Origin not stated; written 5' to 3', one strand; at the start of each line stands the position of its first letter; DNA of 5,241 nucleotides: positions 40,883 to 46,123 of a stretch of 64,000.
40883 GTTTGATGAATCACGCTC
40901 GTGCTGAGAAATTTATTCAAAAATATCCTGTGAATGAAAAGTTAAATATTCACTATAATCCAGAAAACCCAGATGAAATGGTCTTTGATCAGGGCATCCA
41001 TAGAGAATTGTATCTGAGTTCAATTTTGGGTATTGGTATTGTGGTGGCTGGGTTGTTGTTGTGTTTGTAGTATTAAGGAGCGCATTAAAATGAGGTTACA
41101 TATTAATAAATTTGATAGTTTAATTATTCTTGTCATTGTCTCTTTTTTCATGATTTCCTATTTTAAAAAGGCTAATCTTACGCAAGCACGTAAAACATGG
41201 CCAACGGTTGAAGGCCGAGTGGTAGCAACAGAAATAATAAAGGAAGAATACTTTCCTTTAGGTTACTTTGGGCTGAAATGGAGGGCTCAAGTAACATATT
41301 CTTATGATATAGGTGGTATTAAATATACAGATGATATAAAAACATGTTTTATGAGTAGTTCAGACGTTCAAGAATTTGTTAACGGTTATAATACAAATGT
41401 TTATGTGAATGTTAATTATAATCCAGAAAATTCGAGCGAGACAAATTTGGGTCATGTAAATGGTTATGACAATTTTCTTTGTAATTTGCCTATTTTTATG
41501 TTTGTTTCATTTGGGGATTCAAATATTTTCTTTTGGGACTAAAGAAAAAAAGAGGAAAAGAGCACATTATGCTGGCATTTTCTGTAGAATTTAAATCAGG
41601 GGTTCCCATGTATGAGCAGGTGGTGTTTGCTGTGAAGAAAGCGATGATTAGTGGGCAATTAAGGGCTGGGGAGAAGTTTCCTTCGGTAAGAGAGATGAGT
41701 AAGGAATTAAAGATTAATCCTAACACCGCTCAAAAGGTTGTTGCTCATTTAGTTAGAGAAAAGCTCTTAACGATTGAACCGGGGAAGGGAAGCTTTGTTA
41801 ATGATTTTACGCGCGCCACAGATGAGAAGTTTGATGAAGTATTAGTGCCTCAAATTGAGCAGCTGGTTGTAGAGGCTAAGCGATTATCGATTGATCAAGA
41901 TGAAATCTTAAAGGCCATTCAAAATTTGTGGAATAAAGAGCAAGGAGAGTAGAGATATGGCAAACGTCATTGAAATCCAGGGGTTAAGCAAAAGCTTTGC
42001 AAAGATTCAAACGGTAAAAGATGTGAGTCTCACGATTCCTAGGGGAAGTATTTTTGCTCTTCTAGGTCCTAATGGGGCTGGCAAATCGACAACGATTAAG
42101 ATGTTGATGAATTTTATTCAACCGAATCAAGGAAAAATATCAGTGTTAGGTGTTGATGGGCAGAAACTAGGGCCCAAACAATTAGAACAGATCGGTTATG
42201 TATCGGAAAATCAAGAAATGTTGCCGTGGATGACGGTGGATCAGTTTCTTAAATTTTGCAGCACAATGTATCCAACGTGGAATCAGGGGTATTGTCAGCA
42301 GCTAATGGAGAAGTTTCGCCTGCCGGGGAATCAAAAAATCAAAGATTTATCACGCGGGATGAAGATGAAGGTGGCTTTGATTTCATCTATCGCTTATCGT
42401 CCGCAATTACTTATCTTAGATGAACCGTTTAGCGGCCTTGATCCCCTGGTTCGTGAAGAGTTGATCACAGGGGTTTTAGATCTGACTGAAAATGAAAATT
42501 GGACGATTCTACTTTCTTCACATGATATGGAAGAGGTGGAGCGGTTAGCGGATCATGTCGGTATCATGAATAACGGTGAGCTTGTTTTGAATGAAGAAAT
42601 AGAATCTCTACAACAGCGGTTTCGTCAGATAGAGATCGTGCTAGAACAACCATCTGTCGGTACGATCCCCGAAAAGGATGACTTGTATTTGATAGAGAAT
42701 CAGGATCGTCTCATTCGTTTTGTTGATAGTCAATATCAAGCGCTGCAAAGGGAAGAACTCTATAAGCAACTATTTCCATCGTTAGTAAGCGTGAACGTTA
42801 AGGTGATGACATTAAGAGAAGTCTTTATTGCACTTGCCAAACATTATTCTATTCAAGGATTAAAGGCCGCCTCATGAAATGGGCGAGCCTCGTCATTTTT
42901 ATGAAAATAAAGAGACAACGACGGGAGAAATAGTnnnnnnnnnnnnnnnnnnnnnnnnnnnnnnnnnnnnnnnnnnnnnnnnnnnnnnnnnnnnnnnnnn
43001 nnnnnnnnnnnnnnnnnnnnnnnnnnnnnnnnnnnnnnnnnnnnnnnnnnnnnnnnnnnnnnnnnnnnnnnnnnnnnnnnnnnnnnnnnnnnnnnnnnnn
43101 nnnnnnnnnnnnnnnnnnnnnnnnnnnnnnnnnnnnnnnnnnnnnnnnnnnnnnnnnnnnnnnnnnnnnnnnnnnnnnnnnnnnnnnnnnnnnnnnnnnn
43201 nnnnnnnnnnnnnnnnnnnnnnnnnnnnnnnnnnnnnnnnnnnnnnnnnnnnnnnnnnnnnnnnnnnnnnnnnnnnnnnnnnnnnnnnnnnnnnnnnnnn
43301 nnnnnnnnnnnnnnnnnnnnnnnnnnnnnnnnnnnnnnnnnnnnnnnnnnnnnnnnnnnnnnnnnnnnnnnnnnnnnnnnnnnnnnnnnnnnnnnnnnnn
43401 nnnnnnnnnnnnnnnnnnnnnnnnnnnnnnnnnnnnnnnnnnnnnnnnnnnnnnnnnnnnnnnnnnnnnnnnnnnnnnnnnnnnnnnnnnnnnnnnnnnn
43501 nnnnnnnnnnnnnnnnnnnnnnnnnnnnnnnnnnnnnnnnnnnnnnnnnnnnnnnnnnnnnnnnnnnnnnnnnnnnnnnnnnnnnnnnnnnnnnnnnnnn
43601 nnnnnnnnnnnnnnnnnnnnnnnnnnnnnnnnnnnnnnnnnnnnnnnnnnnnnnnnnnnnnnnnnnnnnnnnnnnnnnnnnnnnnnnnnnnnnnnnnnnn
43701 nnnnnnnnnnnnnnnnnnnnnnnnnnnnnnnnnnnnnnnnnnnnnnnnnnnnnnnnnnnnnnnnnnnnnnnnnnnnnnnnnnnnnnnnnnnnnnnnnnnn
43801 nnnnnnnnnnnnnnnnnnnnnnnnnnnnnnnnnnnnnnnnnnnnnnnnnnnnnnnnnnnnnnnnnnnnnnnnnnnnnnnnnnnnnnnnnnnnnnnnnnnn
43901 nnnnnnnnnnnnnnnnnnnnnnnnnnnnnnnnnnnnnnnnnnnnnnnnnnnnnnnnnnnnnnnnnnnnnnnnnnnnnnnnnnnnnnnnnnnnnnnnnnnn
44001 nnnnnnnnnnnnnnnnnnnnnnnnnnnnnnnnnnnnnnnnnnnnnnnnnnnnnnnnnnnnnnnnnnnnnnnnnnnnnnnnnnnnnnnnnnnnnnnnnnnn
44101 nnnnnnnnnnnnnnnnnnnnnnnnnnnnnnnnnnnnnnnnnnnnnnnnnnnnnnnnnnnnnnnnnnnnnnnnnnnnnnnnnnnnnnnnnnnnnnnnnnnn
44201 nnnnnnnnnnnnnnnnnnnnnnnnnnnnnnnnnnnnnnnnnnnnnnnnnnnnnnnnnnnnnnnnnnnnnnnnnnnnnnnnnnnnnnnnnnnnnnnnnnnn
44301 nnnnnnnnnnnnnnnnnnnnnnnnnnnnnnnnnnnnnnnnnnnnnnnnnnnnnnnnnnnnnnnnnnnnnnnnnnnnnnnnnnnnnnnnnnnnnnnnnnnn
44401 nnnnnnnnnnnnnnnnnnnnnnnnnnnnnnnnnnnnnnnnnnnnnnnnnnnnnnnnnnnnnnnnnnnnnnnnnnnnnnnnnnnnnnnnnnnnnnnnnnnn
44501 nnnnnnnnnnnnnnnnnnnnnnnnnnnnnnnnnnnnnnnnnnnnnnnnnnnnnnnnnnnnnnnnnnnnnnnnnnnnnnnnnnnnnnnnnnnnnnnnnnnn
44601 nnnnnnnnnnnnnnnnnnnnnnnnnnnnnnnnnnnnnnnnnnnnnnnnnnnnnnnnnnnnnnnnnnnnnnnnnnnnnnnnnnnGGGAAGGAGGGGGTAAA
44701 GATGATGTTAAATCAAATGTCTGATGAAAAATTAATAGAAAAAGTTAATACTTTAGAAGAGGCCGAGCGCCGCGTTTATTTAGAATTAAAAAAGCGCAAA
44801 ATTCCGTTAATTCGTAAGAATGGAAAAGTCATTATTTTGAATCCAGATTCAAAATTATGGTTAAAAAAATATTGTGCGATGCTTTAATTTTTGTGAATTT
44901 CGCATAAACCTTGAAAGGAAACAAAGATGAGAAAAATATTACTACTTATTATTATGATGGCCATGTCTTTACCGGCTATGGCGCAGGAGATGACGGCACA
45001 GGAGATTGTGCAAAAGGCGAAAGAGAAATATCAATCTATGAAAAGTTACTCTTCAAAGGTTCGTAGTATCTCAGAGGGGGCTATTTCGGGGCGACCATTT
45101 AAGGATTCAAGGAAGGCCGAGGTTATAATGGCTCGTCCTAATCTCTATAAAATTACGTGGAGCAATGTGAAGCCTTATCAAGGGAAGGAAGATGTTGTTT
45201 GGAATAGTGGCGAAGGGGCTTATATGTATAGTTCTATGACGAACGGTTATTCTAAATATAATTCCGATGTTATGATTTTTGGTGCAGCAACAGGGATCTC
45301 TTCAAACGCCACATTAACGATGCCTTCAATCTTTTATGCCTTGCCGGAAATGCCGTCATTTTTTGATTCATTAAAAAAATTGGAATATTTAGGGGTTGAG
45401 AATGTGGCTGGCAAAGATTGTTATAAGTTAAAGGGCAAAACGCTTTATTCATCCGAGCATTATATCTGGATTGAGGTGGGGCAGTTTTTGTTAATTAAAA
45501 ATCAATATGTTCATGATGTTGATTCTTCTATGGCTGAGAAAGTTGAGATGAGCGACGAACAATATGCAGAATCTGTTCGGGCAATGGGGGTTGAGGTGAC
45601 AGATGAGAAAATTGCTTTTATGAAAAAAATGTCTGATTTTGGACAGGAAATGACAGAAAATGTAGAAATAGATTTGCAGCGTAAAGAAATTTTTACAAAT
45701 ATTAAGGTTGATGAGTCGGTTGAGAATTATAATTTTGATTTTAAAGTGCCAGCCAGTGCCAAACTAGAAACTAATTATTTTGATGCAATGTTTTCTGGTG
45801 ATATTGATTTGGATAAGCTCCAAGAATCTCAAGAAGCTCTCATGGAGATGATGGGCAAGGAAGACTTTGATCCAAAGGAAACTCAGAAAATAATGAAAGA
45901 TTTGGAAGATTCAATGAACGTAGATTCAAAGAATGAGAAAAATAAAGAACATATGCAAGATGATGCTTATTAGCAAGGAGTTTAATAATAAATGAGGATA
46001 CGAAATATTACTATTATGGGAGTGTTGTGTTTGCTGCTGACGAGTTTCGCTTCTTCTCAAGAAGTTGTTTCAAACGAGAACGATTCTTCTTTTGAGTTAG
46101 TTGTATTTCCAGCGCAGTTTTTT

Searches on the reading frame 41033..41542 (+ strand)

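Call 6: search_protein_families(library=pfam, proteins=[window:41033-41542:+], max_evalue=0.01)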
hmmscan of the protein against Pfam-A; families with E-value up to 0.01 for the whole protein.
window:41033-41542:+ (169 aa): 1 family
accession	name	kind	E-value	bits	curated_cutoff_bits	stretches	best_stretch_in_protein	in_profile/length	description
PF12158.14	DUF3592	-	0.0013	19.8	25.3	1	60-137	2-77/84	Domain of unknown function (DUF3592)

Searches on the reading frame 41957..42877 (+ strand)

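Call 6: search_protein_families(library=pfam, proteins=[window:41957-42877:+], max_evalue=0.01)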
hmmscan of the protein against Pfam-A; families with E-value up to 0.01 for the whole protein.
window:41957-42877:+ (306 aa): 6 families
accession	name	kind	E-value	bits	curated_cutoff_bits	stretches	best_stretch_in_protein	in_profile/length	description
PF00005.33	ABC_tran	-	9.4e-29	101.2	25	1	20-158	1-136/137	ABC transporter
PF13304.12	AAA_21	-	5.4e-15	56.7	27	1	124-194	197-303/304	AAA domain, putative AbiEii toxin, Type IV TA system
PF13401.12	AAA_22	-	0.0003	21.6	27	1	31-156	6-92/130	AAA domain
PF13555.12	AAA_29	-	0.0017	18.5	27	1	22-58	14-50/61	P-loop containing region of AAA domain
PF00448.28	SRP54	-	0.0024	18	22.7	1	32-80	3-52/196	SRP54-type protein, GTPase domain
PF02463.25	SMC_N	-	0.0091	15.9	40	0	30-48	24-42/220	RecF/RecN/SMC N terminal domain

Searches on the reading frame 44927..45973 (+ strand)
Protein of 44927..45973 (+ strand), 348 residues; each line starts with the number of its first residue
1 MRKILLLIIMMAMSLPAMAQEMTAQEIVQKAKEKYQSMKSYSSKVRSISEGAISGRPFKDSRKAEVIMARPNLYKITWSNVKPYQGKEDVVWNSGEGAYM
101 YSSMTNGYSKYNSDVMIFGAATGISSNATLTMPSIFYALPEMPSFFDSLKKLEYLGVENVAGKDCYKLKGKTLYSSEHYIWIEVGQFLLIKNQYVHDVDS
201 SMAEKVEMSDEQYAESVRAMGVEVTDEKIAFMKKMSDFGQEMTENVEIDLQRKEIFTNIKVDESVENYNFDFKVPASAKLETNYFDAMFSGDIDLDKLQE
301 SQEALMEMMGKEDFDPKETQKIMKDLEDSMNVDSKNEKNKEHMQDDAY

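Call 6: search_protein_families(library=pfam, proteins=[window:44927-45973:+], max_evalue=0.01)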
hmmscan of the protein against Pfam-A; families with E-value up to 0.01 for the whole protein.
window:44927-45973:+ (348 aa): 1 family
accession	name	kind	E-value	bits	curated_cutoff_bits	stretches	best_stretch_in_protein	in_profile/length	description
PF09865.15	DUF2092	-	1.2e-09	38.3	21.2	1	24-191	1-165/212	Predicted periplasmic protein (DUF2092)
